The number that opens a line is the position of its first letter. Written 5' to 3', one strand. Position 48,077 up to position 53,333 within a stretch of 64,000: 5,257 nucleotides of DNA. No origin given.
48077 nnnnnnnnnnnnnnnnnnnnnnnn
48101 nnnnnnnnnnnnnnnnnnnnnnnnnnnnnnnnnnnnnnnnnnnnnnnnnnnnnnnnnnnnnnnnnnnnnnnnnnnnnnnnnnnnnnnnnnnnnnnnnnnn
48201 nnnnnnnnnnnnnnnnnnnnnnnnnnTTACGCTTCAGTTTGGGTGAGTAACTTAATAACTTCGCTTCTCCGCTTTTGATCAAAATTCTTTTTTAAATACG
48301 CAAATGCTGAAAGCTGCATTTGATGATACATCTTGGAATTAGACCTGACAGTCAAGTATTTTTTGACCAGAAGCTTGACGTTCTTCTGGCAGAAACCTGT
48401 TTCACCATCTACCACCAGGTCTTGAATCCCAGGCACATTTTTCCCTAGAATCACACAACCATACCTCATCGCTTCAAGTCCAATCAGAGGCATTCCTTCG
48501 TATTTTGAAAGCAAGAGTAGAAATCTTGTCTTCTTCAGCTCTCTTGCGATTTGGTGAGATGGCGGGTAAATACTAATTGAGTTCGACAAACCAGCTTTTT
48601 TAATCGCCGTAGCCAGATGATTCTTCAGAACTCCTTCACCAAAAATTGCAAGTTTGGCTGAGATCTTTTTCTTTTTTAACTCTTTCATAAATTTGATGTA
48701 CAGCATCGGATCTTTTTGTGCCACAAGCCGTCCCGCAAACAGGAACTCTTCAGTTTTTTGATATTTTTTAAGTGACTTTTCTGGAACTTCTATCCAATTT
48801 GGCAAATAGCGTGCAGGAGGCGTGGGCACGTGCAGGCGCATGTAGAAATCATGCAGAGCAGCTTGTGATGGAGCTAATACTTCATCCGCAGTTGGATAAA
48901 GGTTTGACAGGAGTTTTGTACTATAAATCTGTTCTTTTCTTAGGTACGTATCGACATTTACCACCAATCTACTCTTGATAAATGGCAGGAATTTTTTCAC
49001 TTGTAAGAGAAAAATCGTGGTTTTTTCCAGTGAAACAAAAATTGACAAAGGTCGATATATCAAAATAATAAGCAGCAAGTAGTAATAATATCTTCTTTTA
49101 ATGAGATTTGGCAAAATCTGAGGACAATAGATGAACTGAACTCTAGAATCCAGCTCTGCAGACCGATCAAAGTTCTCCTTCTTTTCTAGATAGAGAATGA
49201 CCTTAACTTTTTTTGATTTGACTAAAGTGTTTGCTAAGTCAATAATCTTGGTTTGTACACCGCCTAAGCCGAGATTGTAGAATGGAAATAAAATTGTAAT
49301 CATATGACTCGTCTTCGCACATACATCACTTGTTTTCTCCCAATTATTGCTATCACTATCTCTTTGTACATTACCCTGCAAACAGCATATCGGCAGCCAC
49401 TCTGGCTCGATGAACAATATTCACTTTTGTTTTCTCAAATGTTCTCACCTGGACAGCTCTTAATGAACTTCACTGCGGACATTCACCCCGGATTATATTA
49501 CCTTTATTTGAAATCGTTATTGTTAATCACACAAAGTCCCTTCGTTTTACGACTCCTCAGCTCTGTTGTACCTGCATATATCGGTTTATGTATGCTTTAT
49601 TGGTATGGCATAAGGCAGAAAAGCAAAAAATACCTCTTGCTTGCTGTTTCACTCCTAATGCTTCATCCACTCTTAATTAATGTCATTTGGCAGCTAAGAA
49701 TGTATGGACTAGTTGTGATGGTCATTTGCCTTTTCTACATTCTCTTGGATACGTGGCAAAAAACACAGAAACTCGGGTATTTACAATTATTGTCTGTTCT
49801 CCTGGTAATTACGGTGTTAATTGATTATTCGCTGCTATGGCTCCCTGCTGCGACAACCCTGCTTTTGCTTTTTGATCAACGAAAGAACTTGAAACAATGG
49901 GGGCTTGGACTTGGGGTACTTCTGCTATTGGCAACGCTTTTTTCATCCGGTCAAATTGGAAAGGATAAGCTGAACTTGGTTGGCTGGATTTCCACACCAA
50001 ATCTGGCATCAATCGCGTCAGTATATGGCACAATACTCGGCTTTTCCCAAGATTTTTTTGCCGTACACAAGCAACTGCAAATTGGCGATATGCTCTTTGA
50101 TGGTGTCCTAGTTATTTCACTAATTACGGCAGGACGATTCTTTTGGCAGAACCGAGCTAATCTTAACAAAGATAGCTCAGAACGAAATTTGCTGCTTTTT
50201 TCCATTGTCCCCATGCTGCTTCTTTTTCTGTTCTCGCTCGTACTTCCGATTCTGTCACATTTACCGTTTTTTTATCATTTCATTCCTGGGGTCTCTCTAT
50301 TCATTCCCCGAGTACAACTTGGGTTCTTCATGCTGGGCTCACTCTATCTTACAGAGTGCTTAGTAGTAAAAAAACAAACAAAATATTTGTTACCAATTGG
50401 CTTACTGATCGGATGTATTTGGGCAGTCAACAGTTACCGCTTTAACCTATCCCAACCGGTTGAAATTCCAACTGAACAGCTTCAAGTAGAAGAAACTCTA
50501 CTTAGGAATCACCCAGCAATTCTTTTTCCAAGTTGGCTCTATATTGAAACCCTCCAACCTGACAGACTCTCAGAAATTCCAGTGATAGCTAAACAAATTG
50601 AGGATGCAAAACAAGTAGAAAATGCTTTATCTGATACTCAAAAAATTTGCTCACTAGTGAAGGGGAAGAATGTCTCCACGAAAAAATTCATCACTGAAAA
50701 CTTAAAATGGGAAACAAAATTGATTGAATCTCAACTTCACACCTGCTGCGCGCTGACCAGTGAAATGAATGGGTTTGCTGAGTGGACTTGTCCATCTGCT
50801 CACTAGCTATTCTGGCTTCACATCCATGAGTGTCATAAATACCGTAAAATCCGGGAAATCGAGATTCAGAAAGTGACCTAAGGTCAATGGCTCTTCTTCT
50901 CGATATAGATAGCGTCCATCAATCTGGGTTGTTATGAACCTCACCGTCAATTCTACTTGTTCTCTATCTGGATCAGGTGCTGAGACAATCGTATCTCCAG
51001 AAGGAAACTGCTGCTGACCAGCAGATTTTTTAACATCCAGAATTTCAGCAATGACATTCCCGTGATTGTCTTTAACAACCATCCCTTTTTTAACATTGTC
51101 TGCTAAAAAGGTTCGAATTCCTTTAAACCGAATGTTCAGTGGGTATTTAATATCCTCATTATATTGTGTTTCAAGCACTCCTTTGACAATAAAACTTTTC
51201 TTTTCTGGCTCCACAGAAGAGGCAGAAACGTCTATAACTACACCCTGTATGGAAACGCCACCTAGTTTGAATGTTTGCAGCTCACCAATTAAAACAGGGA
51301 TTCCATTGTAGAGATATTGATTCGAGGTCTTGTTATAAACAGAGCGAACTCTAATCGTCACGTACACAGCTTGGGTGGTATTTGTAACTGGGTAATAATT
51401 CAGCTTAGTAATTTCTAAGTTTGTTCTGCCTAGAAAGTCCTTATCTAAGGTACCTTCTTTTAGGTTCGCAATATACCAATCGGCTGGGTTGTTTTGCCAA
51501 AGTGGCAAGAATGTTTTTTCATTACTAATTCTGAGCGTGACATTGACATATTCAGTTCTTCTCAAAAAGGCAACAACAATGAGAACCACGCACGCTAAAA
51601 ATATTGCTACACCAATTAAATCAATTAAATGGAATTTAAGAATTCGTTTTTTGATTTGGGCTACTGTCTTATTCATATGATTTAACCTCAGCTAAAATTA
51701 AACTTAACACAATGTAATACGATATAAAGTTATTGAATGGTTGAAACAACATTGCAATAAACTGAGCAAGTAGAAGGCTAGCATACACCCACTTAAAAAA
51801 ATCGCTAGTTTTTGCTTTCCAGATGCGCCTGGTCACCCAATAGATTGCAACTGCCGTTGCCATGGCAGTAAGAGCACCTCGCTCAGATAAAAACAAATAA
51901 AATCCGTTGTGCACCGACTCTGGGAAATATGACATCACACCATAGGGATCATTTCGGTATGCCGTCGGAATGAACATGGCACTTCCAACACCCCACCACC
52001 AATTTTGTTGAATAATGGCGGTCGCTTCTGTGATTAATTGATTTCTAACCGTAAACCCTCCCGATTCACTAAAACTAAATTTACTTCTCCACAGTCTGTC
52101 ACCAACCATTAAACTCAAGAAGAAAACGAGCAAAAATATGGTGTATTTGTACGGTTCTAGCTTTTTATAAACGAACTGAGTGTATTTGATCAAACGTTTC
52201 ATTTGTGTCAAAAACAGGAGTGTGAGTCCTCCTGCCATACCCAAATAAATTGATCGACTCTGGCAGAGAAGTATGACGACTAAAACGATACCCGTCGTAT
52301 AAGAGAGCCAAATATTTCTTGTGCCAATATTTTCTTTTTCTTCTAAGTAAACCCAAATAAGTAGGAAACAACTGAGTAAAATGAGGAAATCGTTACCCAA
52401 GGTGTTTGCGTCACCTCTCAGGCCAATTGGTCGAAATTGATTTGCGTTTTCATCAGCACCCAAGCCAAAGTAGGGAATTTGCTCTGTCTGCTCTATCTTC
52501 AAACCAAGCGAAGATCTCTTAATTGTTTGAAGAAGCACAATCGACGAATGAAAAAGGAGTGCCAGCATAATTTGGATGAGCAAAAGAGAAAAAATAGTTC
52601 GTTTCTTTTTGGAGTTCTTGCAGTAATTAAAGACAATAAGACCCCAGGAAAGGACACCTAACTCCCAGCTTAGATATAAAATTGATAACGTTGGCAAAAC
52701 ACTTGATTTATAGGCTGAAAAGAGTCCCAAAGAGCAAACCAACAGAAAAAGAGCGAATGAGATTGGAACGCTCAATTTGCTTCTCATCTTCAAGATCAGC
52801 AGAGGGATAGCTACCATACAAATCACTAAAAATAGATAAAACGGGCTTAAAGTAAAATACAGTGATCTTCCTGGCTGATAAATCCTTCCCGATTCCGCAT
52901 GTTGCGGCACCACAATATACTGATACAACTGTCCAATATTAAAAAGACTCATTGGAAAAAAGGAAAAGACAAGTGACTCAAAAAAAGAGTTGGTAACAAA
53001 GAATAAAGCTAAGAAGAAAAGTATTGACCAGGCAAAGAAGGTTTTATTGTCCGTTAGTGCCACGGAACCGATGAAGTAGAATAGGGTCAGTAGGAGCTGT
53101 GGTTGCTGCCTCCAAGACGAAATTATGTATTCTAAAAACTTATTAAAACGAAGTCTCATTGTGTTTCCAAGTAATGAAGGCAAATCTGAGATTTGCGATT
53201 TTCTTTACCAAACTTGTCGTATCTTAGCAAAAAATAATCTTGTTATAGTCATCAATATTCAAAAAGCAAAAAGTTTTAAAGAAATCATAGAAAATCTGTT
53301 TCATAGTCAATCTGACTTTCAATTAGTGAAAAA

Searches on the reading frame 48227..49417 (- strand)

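Call 26: search_protein_families(library=pfam, proteins=[window:48227-49417:-], max_evalue=0.001)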
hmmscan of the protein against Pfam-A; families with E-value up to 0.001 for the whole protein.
window:48227-49417:- (396 aa): 3 families
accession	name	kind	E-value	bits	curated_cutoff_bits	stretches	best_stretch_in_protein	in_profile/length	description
PF00534.26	Glycos_transf_1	-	3e-24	85.9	26.4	1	214-368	7-166/172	Glycosyl transferases group 1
PF13692.12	Glyco_trans_1_4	-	1.3e-16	61.6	27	1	224-353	3-135/142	Glycosyl transferases group 1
PF13439.12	Glyco_transf_4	-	0.00083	19.9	28.5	0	52-210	2-167/170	Glycosyltransferase Family 4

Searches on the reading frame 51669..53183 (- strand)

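Call 27: search_protein_families(library=pfam, proteins=[window:51669-53183:-], max_evalue=0.001)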
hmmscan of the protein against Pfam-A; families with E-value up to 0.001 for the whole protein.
window:51669-53183:- (504 aa): 1 family
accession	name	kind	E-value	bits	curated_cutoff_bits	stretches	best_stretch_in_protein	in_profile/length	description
PF04932.20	Wzy_C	-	1.9e-10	41.1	31.7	1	299-441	5-146/149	O-Antigen ligase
